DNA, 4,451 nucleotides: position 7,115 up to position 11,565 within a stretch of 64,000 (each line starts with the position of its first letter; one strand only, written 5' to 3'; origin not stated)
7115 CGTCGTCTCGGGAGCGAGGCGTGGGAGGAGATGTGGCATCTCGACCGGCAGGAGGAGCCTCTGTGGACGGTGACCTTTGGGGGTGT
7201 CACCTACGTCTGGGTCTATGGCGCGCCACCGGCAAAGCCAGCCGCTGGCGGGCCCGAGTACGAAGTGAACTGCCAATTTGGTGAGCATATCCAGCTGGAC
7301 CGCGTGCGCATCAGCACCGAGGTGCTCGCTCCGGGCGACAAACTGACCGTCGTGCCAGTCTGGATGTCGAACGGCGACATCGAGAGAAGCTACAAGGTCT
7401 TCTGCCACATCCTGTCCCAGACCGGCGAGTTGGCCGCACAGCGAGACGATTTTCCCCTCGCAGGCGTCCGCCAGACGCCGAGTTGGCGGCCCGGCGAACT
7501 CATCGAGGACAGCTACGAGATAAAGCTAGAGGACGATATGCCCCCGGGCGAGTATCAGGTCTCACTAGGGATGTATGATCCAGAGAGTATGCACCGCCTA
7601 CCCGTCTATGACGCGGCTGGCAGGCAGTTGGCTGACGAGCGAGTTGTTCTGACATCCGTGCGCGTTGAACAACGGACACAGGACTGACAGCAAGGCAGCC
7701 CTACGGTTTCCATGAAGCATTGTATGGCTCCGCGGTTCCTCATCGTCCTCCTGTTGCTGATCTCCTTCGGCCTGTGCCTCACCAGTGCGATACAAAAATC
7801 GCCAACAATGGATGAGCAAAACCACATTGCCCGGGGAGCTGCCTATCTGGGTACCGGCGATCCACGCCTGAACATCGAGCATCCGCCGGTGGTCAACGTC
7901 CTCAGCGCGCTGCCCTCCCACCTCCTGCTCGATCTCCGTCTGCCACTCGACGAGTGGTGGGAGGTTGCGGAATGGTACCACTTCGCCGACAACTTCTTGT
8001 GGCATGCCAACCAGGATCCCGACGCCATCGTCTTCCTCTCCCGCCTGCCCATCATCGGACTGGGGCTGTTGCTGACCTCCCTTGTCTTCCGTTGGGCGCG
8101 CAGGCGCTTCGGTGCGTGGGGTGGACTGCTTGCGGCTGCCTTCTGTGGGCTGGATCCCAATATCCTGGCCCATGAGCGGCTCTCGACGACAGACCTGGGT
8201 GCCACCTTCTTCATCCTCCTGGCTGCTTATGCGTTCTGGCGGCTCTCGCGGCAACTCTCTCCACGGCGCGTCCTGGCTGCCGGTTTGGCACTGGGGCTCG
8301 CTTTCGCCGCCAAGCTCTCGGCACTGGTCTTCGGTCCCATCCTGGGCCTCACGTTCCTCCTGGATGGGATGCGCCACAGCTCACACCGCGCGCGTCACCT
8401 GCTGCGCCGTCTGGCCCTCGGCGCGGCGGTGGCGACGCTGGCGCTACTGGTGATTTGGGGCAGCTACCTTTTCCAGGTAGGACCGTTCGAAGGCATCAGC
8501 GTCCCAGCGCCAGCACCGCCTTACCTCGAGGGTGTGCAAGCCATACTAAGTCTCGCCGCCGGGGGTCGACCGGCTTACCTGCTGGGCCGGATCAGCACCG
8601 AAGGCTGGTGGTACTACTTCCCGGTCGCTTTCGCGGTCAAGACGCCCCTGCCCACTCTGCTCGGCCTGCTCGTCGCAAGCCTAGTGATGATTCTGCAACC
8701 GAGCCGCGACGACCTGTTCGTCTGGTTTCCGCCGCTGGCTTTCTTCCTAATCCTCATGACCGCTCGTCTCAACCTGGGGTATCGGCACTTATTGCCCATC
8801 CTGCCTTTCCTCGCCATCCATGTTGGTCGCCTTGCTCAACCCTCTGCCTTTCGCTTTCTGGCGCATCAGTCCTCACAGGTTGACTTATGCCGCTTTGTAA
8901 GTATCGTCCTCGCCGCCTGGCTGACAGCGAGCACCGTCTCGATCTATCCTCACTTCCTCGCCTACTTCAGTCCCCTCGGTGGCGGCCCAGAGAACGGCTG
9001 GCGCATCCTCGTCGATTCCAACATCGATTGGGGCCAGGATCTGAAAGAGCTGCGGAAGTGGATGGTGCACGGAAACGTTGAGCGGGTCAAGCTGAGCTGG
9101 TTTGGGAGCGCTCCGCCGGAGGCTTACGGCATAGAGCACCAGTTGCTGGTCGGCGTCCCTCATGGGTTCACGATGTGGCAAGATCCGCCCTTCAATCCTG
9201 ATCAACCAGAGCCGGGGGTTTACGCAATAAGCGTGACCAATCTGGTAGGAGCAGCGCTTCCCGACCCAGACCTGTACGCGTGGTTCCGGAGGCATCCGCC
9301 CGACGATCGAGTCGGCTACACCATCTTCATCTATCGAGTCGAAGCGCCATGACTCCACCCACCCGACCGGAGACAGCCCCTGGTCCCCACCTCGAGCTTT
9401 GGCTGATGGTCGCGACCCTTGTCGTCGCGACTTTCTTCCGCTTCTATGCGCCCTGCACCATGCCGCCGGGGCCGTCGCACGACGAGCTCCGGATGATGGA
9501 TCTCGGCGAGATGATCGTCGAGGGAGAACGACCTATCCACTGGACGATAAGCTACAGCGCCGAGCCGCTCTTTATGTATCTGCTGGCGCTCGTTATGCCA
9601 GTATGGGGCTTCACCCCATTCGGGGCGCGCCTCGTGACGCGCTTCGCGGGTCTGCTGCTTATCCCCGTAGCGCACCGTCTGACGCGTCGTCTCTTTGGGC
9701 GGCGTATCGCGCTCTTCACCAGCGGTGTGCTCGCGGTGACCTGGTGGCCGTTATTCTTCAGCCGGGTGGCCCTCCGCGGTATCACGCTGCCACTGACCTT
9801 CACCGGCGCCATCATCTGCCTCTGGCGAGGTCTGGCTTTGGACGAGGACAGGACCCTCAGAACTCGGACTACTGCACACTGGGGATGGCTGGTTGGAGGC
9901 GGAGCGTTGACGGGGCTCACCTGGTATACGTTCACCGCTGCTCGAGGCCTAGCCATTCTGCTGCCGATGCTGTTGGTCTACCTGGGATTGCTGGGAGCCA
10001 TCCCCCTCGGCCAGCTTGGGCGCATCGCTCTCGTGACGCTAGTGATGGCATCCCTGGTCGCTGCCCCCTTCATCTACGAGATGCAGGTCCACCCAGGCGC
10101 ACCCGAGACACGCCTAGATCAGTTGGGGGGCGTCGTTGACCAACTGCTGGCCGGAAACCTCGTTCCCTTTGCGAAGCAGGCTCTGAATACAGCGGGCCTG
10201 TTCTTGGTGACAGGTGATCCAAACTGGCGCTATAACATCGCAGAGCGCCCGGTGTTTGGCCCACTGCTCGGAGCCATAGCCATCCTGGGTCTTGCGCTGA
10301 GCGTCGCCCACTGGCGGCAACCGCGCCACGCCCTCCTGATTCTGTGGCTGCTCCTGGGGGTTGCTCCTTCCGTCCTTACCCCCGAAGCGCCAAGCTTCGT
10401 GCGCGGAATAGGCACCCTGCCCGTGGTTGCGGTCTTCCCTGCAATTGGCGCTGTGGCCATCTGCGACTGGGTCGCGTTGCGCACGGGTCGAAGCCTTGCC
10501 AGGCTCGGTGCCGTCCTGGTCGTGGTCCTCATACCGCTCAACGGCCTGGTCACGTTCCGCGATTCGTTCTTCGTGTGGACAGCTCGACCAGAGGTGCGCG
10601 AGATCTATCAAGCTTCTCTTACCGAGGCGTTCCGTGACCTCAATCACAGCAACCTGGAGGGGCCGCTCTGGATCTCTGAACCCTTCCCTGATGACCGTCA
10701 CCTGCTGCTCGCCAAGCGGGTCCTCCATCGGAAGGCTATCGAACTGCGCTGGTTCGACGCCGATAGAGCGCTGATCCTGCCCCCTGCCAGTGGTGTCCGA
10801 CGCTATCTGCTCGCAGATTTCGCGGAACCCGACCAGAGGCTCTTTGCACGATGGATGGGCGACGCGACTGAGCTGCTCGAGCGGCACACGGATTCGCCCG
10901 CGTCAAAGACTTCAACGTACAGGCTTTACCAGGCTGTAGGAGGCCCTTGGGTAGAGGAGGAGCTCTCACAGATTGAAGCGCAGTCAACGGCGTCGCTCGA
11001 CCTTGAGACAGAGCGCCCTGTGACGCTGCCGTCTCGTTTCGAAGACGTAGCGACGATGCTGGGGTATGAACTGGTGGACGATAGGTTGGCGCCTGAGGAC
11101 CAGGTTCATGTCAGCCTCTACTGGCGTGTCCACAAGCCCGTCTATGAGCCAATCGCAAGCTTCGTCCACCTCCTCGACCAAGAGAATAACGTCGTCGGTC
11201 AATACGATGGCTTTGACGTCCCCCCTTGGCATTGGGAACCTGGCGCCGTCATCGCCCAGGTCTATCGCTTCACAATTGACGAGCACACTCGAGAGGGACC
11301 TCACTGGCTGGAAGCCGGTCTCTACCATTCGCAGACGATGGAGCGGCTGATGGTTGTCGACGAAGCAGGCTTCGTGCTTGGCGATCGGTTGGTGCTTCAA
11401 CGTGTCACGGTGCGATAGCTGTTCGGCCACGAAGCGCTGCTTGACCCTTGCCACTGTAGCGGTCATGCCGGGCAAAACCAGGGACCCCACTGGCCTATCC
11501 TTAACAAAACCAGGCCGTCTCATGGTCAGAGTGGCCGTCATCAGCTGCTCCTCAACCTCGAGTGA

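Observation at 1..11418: Operon-like tandem array of six GT-C glycosyltransferase paralogs with coupled start-stop junctions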

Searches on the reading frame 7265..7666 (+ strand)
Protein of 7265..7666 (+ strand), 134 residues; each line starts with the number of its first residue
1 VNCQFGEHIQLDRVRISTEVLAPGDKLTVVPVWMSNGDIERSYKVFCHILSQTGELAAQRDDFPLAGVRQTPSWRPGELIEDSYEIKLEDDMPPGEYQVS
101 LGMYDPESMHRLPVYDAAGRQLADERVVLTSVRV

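Call 23: search_solved_structures(query=A1, max_evalue=10, show_alignments=1)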
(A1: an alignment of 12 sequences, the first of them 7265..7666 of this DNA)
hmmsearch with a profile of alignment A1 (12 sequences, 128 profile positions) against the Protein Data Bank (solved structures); distinct sequences matched with E-value up to 10: 4.
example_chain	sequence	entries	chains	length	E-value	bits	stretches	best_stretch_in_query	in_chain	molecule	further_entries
6jd6_A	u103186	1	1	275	0.25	14.4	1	48-92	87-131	Ankyrin repeat domain-containing protein EMB506, chloroplastic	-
7ctf_A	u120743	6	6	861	0.26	14.3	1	15-85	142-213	Origin recognition complex subunit 1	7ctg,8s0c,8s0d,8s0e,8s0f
8rwv_A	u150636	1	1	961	0.3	14.1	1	15-85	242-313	Origin recognition complex subunit 1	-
1zlg_A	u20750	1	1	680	0.33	13.9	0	22-46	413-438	Anosmin 1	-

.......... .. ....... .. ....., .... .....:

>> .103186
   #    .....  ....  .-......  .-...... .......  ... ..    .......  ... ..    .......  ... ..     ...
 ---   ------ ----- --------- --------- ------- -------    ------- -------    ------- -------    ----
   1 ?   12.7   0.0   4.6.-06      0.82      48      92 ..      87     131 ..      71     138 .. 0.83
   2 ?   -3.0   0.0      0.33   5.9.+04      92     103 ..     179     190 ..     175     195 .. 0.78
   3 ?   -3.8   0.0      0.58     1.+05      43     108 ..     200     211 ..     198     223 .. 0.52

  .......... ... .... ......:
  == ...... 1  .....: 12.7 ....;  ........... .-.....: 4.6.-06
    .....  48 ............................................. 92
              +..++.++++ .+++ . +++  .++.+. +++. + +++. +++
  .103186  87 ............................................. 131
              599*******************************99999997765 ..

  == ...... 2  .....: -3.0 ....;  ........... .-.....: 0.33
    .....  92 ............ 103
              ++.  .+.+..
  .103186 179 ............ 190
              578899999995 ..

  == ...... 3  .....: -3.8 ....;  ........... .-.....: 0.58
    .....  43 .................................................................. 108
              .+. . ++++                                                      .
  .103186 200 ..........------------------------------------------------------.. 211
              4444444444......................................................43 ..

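Call 24: search_protein_families(library=pfam, alignment_id=A1, max_evalue=10)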
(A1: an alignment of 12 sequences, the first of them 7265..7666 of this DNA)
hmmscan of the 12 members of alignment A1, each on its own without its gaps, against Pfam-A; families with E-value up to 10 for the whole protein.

A. member 1, window:7265-7666:+ (134 aa): 3 families
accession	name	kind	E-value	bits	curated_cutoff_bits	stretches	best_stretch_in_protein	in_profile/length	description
PF00681.25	Plectin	-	0.0033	17.6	20.5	1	102-122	10-30/39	Plectin repeat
PF16116.10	DUF4832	-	0.024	14.9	29.2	1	72-109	166-203/216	Domain of unknown function (DUF4832)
PF02221.20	E1_DerP2_DerF2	-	0.025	15.4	22.7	1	3-107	7-120/133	ML domain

B. families by the number of members that match (of 12 scanned): 3 families
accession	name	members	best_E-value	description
PF02221.20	E1_DerP2_DerF2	2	0.025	ML domain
PF00681.25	Plectin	1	0.0033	Plectin repeat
PF16116.10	DUF4832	1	0.024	Domain of unknown function (DUF4832)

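Call 38: predict_structure(alignment_id=A1)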
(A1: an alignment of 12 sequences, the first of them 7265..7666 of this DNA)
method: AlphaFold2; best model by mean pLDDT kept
length: 134 residues; sequences in the alignment: 12
mean_pLDDT: 96.5   pTM: 0.88
mean pLDDT of the five models: 96.5, 96.4, 96.2, 96.2, 95.7
residues with pLDDT >= 90: 127; 70-90: 7; 50-70: 0; < 50: 0
segments of 3 or more residues with pLDDT < 50: none
pLDDT, mean of each block of 10 residues (from residue 1): 95 97 98 97 98 97 90 96 97 98 98 97 97 98
secondary structure, 60 per line:
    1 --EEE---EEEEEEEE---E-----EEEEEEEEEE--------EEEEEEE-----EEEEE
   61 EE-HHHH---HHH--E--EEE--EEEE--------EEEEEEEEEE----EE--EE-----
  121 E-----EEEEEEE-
elements in order: E3-5 E9-16 E26-35 E44-50 E56-62 H64-67 E79-81 E84-87 E96-105 E127-133

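Call 51: search_protein_representatives(alignment_id=A1)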
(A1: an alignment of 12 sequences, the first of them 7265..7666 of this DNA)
Query: 12 sequences, 128 profile positions. Proteins with E-value up to 0.001 (for the whole library): 30460; up to 1e-10: 20965; up to 1e-30: 5863. The best 150 are listed.
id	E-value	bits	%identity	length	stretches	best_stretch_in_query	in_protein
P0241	6.5e-98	339.6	-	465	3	1-126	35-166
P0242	3.3e-95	330.9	-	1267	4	4-128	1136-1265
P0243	1.0e-94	329.3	-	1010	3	1-124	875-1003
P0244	2.0e-94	328.3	-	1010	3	2-127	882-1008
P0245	1.6e-93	325.4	-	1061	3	2-128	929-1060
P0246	3.0e-92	321.3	-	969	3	2-127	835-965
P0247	4.3e-92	320.8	-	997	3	2-128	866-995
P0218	3.0e-91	318.1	-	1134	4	4-117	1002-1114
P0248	1.2e-89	312.8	-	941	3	3-128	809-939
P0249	9.2e-89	310.0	-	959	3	1-126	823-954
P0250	2.3e-88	308.8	-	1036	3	3-126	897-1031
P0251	2.9e-88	308.4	-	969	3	2-128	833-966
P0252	2.9e-88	308.4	-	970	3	3-128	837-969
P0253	7.0e-88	307.2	-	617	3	2-124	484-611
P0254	8.4e-88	306.9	-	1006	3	1-128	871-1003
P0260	1.9e-86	302.5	-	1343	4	5-128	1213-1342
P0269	3.0e-84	295.4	-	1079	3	1-124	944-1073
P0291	7.9e-81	284.4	-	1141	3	1-128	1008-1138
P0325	3.0e-77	272.8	-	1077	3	3-128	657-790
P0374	2.9e-74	263.1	-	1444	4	19-128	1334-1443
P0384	7.2e-74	261.9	-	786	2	4-128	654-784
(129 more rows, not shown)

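Call 52: find_homologous_proteins(query=A1, max_evalue=0.00001)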
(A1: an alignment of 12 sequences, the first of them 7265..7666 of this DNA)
Query A1 (12 sequences) (134 aa, profile of the alignment): 19 proteins with E <= 0.00001 among 1427 candidates.
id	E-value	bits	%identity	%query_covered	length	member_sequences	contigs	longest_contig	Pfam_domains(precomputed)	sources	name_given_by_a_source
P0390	1.0e-45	173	35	87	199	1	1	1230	-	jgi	jgi:hypothetical protein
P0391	2.2e-35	139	55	99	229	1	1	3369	-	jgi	jgi:hypothetical protein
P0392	9.8e-34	134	75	100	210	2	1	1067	-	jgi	jgi:hypothetical protein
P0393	2.3e-33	133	56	97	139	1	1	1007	-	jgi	jgi:hypothetical protein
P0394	5.2e-33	131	59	100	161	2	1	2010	-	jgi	jgi:hypothetical protein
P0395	1.0e-32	130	38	48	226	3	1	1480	-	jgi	jgi:hypothetical protein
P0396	1.6e-32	130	58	100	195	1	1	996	-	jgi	-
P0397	2.6e-32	129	62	97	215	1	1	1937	-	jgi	jgi:hypothetical protein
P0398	1.7e-31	127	59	100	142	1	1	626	-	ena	-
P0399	2.7e-31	126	60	100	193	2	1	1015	-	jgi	jgi:hypothetical protein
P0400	3.3e-31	126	59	100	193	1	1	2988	-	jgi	jgi:hypothetical protein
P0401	1.4e-30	124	62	97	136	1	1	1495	-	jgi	jgi:hypothetical protein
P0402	1.5e-30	123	55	100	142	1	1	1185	-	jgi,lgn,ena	-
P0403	1.6e-29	120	62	93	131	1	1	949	-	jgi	jgi:hypothetical protein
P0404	1.4e-27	114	52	93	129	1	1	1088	-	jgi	jgi:hypothetical protein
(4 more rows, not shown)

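Call 53: list_cluster_members(proteins=[P0242, P0243, P0245, P0246, P0260, P0269, P0291, P0374, P0325, P0384])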
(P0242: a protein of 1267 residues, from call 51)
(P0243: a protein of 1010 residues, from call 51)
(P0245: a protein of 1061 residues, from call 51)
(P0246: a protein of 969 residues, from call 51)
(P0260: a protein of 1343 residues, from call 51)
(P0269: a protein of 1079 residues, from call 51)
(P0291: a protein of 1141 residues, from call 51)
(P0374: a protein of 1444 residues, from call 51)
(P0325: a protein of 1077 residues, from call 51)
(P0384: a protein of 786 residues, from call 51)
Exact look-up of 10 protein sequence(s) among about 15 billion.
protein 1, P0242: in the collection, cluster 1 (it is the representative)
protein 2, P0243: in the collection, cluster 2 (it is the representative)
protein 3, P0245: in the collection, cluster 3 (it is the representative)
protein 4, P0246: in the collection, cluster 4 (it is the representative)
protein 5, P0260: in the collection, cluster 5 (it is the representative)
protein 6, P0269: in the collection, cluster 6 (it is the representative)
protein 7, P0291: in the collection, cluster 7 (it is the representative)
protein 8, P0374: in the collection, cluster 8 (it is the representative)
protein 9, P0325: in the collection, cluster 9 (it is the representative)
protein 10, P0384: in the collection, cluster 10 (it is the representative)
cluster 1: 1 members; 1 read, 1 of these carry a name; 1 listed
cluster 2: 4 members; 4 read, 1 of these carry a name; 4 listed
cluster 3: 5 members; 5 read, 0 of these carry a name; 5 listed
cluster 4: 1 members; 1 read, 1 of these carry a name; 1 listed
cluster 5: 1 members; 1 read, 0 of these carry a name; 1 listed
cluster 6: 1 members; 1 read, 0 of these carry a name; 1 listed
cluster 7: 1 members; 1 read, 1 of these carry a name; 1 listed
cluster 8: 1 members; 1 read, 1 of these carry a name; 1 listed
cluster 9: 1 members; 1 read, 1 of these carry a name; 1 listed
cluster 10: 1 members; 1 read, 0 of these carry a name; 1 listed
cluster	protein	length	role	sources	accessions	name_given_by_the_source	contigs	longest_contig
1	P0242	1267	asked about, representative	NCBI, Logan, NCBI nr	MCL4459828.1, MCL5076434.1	MAG: glycosyltransferase family 39 protein [Chloroflexi bacterium] | glycosyltransferase family 39 protein [Chloroflexota bacterium]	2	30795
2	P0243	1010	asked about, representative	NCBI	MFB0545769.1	MAG: ArnT family glycosyltransferase [Anaerolineae bacterium]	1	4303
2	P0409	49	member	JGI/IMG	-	-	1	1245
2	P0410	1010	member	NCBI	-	-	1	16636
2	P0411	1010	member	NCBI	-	-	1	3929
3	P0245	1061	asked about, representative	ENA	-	-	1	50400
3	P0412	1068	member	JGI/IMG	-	-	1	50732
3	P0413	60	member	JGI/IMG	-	-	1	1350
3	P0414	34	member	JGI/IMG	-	-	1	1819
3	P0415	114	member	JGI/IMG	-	-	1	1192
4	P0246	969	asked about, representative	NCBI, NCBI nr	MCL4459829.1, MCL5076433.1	MAG: glycosyltransferase family 39 protein [Chloroflexi bacterium] | glycosyltransferase family 39 protein [Chloroflexota bacterium]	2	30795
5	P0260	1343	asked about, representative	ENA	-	-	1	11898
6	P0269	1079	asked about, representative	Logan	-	-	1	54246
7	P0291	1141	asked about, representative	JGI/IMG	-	hypothetical protein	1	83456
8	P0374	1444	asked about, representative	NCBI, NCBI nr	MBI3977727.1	MAG: hypothetical protein HY331_06035 [Chloroflexi bacterium] | hypothetical protein [Chloroflexota bacterium]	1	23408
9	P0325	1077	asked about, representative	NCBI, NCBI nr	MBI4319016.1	MAG: DUF2723 domain-containing protein [Chloroflexi bacterium] | DUF2723 domain-containing protein [Chloroflexota bacterium]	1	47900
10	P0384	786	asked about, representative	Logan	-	-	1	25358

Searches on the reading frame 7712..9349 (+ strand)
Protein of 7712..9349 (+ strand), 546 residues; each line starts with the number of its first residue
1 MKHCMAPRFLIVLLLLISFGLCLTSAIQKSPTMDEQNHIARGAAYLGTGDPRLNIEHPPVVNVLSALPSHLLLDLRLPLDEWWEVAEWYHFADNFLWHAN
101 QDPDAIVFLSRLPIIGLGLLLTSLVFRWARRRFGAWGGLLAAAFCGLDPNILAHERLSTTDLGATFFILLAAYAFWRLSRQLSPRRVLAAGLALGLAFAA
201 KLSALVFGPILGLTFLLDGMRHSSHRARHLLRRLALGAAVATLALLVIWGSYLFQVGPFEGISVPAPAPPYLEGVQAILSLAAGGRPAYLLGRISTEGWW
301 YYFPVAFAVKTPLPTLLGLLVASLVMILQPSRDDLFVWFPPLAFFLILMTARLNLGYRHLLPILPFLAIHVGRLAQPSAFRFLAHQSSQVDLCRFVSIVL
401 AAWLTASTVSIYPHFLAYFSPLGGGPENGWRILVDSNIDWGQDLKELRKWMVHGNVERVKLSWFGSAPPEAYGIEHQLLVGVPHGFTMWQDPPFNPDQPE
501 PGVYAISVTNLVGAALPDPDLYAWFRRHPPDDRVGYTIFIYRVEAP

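Call 5: search_protein_families(library=pfam, proteins=[window:7712-9349:+], max_evalue=0.01)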
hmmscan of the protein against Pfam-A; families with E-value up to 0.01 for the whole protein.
window:7712-9349:+ (546 aa): 2 families
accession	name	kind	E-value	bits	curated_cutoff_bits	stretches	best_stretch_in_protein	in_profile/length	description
PF13231.12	PMT_2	-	3.1e-10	41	26.1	1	111-238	25-150/160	Dolichyl-phosphate-mannose-protein mannosyltransferase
PF02366.24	PMT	-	1.5e-06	28.4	22.7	1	101-215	75-197/245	Dolichyl-phosphate-mannose-protein mannosyltransferase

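Call 6: search_protein_families(library=ncbifam, proteins=[window:7712-9349:+], max_evalue=0.01)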
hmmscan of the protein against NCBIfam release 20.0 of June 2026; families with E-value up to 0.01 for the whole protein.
window:7712-9349:+ (546 aa): 1 family
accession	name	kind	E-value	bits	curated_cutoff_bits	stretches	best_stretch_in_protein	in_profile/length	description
TIGR03663.1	TIGR03663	subfamily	0.00097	18.3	126.25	1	109-232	72-195/435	flippase activity-associated protein Agl23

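Call 61: search_solved_structures(query=window:7712-9349:+, max_evalue=0.1)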
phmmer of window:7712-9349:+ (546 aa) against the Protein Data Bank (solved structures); distinct sequences matched with E-value up to 0.1: 0.

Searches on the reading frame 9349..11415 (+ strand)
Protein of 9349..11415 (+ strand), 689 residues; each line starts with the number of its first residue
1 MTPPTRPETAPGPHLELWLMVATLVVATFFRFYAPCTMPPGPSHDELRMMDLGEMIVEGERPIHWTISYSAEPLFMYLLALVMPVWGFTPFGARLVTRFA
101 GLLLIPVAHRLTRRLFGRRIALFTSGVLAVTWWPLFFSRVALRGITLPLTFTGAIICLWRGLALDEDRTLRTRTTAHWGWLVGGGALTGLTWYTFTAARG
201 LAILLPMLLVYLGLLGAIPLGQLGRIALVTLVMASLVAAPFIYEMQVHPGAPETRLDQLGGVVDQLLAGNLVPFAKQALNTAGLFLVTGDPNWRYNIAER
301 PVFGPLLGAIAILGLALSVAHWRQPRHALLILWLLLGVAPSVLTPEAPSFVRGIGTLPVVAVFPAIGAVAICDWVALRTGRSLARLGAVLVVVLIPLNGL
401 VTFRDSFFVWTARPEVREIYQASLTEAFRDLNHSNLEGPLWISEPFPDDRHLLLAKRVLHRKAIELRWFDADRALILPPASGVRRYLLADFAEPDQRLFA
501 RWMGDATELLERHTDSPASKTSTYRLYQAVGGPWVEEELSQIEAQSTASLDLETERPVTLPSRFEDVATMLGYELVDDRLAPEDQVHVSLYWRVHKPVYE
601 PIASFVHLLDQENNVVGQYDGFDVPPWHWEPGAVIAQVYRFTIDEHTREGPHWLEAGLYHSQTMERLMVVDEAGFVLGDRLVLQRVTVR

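Call 5: search_protein_families(library=pfam, proteins=[window:9349-11415:+], max_evalue=0.01)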
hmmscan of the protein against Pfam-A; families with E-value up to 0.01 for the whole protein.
window:9349-11415:+ (689 aa): 1 family
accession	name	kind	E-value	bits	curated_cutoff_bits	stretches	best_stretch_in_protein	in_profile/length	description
PF13231.12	PMT_2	-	0.0028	18.3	26.1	1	73-212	4-129/160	Dolichyl-phosphate-mannose-protein mannosyltransferase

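Call 6: search_protein_families(library=ncbifam, proteins=[window:9349-11415:+], max_evalue=0.01)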
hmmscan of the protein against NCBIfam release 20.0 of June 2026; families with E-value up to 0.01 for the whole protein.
window:9349-11415:+ (689 aa): 1 family
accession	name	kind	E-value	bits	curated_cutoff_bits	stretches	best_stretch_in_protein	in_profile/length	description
NF058602.1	PrMnsylTfPmt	equivalog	0.004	16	800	1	73-203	101-232/530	protein O-mannosyltransferase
